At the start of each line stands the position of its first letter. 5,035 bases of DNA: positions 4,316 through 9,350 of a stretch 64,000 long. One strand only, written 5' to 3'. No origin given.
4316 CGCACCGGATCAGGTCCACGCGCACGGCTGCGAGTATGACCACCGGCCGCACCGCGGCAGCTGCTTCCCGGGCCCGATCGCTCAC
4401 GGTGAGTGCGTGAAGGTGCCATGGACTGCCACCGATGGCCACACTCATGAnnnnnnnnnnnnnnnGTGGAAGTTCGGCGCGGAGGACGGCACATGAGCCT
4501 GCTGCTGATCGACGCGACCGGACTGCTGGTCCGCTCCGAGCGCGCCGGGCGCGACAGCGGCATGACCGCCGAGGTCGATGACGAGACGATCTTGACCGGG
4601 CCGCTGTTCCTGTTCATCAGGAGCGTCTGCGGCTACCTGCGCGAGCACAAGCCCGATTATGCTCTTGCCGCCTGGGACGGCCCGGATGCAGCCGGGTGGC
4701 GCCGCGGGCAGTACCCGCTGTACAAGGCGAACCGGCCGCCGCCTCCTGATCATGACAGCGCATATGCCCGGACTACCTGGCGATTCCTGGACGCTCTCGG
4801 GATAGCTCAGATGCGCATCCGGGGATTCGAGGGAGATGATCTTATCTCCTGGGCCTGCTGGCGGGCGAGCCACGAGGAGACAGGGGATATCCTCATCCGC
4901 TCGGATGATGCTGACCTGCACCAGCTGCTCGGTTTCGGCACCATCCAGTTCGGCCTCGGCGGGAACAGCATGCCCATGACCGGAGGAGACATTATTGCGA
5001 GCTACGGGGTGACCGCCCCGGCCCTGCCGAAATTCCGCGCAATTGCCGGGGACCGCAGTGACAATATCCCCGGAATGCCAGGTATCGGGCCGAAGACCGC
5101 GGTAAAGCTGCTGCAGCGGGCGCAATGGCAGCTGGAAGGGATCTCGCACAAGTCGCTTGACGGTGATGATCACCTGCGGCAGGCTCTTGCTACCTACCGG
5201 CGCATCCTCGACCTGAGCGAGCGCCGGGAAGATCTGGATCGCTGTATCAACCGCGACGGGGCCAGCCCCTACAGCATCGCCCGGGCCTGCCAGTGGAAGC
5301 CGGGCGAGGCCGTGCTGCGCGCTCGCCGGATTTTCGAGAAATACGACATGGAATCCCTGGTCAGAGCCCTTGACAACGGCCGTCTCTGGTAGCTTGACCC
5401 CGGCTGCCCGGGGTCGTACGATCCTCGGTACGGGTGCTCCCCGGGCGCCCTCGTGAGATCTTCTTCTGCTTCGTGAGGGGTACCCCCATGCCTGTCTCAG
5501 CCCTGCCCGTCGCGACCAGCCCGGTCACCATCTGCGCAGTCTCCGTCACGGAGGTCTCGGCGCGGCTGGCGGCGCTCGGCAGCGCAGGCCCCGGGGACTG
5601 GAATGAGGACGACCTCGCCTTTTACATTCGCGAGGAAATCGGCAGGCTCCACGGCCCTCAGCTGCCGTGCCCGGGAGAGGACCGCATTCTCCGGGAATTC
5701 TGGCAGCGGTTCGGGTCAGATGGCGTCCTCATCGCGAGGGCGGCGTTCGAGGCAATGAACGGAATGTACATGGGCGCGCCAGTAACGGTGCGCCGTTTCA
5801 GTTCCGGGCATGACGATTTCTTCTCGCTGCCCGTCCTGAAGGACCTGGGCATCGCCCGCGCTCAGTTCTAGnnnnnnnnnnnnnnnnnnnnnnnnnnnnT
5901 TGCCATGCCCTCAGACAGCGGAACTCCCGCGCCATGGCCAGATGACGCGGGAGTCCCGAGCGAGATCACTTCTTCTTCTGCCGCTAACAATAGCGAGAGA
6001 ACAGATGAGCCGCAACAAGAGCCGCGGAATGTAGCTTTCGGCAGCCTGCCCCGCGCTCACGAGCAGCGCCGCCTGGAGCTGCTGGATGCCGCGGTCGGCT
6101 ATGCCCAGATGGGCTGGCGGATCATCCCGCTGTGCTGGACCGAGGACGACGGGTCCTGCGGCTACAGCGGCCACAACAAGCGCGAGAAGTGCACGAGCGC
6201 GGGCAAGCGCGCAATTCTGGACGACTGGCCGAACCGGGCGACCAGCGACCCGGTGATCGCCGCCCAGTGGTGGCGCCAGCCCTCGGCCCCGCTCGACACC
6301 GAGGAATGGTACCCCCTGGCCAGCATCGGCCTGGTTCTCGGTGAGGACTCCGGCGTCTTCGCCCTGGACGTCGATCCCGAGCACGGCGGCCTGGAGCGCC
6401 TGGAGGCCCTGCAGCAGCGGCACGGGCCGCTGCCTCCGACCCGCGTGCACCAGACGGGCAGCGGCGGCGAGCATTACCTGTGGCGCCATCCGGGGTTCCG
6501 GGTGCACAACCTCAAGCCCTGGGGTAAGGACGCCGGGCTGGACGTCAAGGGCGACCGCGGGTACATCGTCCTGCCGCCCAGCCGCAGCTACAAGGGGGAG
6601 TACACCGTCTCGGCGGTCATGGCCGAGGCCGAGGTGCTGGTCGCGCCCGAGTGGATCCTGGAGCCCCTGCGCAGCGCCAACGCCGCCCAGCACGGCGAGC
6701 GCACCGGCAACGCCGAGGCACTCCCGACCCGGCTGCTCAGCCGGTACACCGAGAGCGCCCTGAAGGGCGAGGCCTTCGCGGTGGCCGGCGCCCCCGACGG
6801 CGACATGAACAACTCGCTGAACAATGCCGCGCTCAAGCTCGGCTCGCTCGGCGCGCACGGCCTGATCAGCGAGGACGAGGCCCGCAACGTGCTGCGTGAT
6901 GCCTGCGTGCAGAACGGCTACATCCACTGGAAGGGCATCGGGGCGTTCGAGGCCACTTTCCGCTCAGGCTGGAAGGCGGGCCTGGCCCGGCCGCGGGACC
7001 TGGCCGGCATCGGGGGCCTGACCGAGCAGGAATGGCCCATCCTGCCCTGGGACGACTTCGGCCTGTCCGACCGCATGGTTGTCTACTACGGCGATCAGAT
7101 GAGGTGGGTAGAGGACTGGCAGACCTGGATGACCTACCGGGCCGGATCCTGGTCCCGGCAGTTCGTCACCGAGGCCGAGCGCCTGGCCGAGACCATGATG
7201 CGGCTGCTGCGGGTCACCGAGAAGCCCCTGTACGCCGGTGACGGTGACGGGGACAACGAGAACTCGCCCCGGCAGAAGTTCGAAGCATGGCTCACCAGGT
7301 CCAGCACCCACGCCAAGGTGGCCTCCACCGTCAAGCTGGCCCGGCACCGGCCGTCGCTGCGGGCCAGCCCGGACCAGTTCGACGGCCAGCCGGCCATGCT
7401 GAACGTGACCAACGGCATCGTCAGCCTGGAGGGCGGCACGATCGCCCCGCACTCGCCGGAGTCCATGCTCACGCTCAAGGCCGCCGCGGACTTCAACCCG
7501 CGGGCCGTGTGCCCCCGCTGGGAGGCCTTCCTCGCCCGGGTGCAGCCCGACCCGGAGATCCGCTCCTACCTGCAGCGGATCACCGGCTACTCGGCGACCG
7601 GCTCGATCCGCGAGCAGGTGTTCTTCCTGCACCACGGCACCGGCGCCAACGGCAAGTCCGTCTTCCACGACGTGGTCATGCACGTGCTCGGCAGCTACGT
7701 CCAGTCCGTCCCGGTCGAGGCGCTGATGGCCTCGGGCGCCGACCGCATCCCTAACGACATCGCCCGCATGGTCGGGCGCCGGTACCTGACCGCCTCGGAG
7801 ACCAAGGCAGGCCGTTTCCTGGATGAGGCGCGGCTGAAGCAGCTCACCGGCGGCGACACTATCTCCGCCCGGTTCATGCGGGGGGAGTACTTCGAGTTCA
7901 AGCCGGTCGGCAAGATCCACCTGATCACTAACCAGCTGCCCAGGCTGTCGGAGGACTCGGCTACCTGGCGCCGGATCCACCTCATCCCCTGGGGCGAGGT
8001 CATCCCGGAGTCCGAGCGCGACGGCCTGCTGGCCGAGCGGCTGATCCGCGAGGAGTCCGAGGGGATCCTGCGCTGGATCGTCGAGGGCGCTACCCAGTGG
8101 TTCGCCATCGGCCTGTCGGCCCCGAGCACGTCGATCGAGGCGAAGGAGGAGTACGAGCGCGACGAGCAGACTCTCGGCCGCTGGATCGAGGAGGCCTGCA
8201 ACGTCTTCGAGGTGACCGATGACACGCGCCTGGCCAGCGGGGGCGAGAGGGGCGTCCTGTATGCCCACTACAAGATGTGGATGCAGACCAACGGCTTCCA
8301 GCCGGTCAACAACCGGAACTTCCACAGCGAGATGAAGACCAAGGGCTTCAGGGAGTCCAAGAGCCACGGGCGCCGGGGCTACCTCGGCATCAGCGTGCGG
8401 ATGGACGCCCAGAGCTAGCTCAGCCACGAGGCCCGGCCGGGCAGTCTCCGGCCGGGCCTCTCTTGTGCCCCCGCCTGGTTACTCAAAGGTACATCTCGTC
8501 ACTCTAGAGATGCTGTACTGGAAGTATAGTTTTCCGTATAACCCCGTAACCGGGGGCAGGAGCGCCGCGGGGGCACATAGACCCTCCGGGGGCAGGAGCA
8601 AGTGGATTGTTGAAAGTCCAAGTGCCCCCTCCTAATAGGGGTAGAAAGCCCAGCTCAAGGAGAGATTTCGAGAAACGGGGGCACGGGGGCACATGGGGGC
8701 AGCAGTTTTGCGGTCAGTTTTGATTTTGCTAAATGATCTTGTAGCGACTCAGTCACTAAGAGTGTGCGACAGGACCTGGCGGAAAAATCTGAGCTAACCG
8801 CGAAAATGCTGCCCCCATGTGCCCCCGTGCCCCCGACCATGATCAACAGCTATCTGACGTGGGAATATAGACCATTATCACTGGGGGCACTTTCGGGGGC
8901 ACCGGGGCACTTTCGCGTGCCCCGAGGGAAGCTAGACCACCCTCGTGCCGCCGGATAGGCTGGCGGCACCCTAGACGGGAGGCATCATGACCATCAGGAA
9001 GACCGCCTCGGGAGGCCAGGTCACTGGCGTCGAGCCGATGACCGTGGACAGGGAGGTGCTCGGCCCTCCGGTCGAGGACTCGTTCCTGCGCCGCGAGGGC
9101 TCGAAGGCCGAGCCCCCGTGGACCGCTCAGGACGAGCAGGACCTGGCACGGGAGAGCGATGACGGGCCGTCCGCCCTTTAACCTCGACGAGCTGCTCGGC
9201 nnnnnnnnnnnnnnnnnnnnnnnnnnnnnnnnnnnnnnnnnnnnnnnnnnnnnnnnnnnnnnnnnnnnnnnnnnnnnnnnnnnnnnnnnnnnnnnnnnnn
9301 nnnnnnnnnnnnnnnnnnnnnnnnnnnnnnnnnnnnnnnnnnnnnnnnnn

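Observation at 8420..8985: About 500-bp non-coding region saturated with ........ octamers immediately downstream of the P4-type primase-helicase gene: candidate origin of replication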

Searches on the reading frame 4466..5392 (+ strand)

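Call 7: search_protein_families(library=pfam, proteins=[window:4466-5392:+], max_evalue=0.01)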
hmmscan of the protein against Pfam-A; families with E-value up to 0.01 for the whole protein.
window:4466-5392:+ (308 aa): 2 families
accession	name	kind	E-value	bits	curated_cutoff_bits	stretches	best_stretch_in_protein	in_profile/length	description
PF02739.22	5_3_exonuc_N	-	4.8e-21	75.6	34.3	1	12-156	2-139/164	5'-3' exonuclease, N-terminal resolvase-like domain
PF01367.25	5_3_exonuc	-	2e-12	47.9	40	1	186-252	5-71/97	5'-3' exonuclease, C-terminal SAM fold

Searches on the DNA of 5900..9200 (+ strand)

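Call 6: search_dna_similar(query=window:5900-9200:+, collection=phages, mode=near, max_rows=30)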
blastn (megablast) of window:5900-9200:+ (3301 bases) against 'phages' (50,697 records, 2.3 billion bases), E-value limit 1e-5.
No match.

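Call 11: search_rna_families(source=window, start=8300, end=9100, threshold=evalue, max_evalue=1)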
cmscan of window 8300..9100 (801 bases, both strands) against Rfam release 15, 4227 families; matches with E-value up to 1: 5.
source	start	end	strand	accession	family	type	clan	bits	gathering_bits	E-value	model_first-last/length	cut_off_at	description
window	8688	8823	-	RF03857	mir-3129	Gene; miRNA;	-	32.2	90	0.00019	1-82/82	no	mir-3129 microRNA precursor family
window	8691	8820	+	RF03951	MIR7725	Gene; miRNA;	-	28.3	77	0.0065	1-142/142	no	MIR7725 microRNA precursor family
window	8820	8910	-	RF03920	mir-237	Gene; miRNA;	-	23.8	80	0.012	1-79/79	no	mir-237 microRNA precursor family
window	8409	8474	-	RF03231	mir-4523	Gene; miRNA;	-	22.5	96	0.89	1-69/69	no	mir-4523 microRNA precursor family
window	8610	8692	+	RF03049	RAGATH-24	Gene; sRNA;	-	18.5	45.3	0.79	1-103/103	no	RAGATH-24 RNA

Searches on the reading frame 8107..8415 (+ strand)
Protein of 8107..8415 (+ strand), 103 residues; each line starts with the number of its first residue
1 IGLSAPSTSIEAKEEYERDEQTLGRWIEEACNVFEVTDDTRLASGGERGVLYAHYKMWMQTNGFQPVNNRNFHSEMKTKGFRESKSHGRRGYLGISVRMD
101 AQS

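Call 67: predict_structure(alignment_id=A3)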
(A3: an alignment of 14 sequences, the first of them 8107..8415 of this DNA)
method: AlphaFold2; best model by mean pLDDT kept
length: 103 residues; sequences in the alignment: 14
mean_pLDDT: 84.4   pTM: 0.72
mean pLDDT of the five models: 84.4, 83.0, 82.8, 82.1, 81.6
residues with pLDDT >= 90: 69; 70-90: 10; 50-70: 22; < 50: 2
segments of 3 or more residues with pLDDT < 50: none
pLDDT, mean of each block of 10 residues (from residue 1): 55 59 92 90 92 95 93 94 93 91 47
secondary structure, 60 per line:
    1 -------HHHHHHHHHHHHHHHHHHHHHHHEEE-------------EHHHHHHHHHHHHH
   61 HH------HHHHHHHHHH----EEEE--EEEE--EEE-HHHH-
elements in order: H8-30 E31-33 H48-62 H69-78 E83-86 E89-92 E95-97 H99-102

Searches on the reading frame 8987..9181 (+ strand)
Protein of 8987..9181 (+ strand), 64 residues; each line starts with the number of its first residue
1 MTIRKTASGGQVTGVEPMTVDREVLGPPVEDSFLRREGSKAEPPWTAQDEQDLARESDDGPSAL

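Call 7: search_protein_families(library=pfam, proteins=[window:8987-9181:+], max_evalue=0.01)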
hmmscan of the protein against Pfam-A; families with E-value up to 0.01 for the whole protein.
window:8987-9181:+ (64 aa): 0 families

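Call 69: search_protein_families(library=phrogs, proteins=[window:8987-9181:+], max_evalue=0.001)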
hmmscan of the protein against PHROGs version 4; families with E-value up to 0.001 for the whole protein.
window:8987-9181:+ (64 aa): 0 families
